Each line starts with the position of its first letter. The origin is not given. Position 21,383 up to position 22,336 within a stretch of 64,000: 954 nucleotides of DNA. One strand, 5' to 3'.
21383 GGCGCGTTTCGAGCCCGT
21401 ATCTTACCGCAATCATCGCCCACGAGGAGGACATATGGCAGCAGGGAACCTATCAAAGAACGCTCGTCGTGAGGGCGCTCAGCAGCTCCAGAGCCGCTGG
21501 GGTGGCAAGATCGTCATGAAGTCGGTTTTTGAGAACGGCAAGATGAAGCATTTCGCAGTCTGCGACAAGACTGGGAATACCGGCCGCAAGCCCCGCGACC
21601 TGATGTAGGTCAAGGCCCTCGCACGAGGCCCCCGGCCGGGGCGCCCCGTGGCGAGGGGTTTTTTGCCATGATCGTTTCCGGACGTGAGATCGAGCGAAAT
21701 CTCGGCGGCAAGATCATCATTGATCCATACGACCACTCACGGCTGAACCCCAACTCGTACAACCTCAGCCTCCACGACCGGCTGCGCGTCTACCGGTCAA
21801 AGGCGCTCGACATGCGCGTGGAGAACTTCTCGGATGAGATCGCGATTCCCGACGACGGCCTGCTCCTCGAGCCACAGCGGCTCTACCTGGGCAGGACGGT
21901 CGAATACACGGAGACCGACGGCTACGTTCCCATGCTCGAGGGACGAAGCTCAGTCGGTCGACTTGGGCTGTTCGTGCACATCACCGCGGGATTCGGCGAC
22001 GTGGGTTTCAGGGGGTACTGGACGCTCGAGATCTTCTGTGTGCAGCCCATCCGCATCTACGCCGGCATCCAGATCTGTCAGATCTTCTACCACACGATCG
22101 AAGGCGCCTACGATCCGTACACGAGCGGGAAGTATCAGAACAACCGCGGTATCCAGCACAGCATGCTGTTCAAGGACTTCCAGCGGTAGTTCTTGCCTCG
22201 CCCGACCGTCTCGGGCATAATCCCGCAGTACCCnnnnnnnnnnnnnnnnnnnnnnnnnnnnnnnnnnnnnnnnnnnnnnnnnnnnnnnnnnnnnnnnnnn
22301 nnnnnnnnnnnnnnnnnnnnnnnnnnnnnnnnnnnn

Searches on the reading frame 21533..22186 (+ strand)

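Call 46: search_protein_families(library=pfam, proteins=[window:21533-22186:+], max_evalue=0.00001)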
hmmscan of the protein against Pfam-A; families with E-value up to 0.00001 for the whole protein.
window:21533-22186:+ (218 aa): 1 family
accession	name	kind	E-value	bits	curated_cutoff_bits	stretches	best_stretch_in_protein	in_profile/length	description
PF22769.1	DCD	-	5e-38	131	27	1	47-188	1-152/153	dCTP deaminase-like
